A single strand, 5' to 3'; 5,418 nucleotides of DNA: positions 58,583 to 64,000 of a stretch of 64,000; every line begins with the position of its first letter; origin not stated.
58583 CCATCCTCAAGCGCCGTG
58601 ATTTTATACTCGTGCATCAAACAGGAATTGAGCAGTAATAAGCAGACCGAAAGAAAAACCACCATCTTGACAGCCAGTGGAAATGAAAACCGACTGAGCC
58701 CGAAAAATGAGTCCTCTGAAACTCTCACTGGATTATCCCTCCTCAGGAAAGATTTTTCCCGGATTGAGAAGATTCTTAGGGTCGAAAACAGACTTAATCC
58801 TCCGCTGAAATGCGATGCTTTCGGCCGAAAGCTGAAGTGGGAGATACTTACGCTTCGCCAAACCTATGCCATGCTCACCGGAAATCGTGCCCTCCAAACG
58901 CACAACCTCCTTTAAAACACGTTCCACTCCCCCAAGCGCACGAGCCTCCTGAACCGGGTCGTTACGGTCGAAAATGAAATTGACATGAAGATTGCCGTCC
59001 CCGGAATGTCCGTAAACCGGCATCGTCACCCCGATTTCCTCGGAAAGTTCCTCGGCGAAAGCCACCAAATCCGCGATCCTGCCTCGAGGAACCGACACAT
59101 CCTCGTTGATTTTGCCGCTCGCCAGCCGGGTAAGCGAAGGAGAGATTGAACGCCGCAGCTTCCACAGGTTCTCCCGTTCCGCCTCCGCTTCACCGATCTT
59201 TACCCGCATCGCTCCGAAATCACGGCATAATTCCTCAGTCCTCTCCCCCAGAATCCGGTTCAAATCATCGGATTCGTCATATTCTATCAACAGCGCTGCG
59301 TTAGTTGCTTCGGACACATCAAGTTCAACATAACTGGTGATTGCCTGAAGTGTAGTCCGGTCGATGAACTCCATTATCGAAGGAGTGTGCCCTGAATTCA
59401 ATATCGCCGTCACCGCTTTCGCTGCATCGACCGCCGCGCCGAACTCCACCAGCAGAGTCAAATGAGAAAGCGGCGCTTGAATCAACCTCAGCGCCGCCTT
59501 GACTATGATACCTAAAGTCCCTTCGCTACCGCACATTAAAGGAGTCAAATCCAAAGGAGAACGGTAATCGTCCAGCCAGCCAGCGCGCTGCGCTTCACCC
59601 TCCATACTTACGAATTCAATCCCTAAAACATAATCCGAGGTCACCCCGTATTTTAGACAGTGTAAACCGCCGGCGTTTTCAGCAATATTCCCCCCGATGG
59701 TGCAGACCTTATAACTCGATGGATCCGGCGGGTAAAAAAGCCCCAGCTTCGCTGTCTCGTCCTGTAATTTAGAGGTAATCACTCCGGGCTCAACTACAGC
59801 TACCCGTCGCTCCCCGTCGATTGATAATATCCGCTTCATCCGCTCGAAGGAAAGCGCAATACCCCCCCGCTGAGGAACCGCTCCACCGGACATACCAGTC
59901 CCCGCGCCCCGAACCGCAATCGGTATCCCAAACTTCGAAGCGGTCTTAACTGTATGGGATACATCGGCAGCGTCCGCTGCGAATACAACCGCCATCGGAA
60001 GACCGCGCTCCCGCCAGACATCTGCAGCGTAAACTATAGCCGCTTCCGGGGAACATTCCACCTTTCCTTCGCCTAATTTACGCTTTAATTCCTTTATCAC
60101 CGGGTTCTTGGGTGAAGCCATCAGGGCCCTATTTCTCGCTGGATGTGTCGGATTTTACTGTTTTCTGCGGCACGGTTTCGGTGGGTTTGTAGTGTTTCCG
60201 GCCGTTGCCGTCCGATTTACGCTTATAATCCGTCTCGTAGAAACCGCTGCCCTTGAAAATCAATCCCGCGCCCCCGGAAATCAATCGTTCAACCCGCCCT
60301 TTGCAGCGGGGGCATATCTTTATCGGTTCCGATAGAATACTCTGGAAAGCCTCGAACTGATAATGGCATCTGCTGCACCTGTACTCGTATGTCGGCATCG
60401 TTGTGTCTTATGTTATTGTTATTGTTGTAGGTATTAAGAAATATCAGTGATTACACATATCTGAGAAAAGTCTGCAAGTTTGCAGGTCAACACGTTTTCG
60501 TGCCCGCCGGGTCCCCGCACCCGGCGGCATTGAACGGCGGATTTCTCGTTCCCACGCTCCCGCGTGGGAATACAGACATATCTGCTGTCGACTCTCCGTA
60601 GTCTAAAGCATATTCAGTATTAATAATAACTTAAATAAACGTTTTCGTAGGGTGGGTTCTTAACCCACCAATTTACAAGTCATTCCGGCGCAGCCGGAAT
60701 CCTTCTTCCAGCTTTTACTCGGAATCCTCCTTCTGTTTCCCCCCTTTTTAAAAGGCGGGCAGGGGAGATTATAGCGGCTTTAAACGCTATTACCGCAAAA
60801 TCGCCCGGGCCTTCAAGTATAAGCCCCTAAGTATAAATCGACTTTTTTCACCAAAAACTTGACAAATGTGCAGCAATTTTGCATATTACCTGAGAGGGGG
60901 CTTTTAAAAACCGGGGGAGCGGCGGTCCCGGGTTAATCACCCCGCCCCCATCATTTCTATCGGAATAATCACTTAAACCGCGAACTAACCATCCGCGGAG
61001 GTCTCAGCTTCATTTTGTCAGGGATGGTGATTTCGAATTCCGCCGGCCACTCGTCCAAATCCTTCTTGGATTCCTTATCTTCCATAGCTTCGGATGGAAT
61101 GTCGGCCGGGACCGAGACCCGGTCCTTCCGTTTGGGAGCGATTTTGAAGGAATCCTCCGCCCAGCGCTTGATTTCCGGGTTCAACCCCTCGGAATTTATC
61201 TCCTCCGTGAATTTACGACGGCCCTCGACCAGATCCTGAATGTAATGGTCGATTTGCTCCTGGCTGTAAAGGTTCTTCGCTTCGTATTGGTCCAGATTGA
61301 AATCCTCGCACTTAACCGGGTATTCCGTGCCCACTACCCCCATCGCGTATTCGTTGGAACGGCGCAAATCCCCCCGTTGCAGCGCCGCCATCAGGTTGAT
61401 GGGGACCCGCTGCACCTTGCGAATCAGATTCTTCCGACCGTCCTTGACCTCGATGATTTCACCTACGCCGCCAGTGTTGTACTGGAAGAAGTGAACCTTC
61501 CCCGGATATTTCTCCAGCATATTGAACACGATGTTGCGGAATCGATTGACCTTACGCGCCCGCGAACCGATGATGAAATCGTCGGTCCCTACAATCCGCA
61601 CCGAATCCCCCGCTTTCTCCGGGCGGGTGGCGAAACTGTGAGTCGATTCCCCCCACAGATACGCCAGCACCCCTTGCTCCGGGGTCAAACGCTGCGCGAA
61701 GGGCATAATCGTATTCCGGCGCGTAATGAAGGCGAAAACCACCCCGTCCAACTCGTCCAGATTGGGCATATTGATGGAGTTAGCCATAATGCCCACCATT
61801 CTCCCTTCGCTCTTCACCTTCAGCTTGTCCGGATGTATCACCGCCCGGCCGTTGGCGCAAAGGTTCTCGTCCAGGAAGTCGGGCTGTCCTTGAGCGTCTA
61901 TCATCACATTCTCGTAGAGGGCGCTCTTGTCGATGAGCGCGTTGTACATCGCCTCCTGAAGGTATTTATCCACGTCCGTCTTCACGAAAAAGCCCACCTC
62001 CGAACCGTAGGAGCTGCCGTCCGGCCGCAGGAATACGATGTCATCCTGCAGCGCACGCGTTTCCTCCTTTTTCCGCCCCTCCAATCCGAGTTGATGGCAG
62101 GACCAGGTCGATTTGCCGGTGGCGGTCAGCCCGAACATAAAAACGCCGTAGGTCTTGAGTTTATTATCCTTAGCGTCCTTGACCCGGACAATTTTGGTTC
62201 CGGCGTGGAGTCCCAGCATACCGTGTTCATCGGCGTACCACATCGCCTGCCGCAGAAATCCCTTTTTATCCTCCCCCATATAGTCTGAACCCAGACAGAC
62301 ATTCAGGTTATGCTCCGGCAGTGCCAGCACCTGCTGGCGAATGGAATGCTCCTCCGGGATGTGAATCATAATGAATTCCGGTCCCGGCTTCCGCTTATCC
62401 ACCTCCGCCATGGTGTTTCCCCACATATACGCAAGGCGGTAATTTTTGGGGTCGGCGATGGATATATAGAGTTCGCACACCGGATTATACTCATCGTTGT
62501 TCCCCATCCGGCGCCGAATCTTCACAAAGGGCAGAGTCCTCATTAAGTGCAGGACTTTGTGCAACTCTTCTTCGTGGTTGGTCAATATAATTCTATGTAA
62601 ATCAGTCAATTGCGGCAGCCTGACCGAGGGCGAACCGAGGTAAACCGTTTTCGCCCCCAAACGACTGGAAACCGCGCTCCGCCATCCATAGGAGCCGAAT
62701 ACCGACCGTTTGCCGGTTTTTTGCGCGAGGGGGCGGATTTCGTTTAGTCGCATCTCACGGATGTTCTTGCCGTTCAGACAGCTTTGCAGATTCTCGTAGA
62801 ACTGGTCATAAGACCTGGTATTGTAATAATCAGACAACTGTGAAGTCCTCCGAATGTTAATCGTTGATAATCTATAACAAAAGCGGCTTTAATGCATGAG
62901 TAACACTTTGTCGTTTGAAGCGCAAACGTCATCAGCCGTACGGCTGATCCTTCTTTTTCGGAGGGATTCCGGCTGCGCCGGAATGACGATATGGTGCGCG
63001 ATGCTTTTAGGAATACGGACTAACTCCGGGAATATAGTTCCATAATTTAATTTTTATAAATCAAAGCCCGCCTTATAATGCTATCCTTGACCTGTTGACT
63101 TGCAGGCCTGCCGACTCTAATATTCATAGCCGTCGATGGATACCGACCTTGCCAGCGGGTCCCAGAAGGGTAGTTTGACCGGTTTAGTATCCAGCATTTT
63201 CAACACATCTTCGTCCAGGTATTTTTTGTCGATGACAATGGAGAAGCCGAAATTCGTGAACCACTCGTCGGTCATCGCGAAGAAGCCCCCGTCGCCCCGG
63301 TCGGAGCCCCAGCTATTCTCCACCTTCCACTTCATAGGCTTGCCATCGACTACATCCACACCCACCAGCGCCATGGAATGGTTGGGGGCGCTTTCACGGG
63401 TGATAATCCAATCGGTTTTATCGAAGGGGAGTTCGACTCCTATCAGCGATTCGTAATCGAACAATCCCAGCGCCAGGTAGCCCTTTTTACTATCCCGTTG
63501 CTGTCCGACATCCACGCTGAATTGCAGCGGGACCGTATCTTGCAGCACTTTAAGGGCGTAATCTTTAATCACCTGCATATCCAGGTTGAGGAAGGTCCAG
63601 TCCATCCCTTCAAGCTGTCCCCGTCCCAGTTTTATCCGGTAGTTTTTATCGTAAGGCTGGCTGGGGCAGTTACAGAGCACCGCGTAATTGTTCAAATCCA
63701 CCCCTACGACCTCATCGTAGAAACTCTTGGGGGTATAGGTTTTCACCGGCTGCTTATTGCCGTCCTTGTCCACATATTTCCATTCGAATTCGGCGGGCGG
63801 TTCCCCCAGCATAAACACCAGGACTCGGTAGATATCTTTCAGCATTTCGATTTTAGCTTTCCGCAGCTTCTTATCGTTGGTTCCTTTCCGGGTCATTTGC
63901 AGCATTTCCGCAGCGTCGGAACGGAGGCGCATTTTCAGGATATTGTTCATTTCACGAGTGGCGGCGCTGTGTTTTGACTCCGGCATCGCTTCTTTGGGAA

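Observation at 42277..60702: At least six families of REP-like hairpins assembled combinatorially (BIME-like mosaics) in many intergenic regions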

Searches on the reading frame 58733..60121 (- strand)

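Call 14: search_protein_families(library=pfam, proteins=[window:58733-60121:-])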
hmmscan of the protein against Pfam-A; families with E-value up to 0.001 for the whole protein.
window:58733-60121:- (462 aa): 2 families
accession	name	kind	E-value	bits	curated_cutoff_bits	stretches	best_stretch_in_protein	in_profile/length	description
PF02913.24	FAD-oxidase_C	-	1.8e-60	205.2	21.2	1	222-457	7-248/248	FAD linked oxidases, C-terminal domain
PF01565.28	FAD_binding_4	-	5.6e-40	136.7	26.4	1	42-180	1-138/139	FAD binding domain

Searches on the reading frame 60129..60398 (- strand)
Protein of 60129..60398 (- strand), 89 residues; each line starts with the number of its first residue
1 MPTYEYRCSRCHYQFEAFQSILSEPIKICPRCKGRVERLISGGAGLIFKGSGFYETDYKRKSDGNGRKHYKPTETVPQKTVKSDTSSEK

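Call 14: search_protein_families(library=pfam, proteins=[window:60129-60398:-])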
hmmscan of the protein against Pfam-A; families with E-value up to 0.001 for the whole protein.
window:60129-60398:- (89 aa): 1 family
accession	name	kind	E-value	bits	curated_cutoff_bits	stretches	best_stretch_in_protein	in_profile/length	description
PF09723.15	Zn_ribbon_8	-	3.4e-15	56.2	34.4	1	1-40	1-41/41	Zinc ribbon domain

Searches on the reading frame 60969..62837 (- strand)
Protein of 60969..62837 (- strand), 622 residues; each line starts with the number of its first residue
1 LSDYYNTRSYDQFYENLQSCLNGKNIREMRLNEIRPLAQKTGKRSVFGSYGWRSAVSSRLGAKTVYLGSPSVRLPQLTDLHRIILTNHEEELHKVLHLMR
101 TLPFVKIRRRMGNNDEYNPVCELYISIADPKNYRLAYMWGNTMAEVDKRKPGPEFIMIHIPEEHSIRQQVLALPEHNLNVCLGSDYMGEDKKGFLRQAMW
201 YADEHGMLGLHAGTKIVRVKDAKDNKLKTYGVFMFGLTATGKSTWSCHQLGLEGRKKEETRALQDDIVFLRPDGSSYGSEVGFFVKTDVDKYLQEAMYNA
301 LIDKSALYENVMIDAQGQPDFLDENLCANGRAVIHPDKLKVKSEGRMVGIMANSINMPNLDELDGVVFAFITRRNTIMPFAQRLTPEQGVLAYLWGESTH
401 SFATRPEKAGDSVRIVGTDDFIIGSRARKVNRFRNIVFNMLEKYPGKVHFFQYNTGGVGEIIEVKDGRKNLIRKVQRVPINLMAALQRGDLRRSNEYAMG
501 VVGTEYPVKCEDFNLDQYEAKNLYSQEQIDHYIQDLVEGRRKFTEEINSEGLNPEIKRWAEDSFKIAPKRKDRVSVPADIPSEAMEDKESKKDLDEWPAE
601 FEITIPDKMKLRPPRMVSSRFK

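Call 14: search_protein_families(library=pfam, proteins=[window:60969-62837:-])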
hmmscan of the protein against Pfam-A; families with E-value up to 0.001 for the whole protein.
window:60969-62837:- (622 aa): 1 family
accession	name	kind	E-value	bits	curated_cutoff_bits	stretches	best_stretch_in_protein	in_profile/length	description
PF01293.25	PEPCK_ATP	-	1.6e-23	83.6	26.5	1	93-511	76-460/465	Phosphoenolpyruvate carboxykinase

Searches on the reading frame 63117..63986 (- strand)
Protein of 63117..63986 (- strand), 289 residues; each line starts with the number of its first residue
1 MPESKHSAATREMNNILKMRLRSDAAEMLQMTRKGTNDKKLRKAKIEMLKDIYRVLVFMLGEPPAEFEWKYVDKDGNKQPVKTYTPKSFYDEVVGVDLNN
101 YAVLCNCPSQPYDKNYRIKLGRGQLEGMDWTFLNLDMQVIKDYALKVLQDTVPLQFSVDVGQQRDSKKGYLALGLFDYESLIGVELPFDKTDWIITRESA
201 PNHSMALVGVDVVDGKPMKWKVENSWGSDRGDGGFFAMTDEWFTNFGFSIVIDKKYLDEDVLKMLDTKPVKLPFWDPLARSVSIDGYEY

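Call 14: search_protein_families(library=pfam, proteins=[window:63117-63986:-])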
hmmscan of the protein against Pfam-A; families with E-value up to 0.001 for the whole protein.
window:63117-63986:- (289 aa): 2 families
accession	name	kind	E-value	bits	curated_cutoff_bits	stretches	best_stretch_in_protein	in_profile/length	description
PF03051.21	Peptidase_C1_2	-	4e-84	283.4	22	1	1-279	157-438/438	Peptidase C1-like family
PF00112.29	Peptidase_C1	-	5.1e-05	23.9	20.7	1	199-240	164-204/220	Papain family cysteine protease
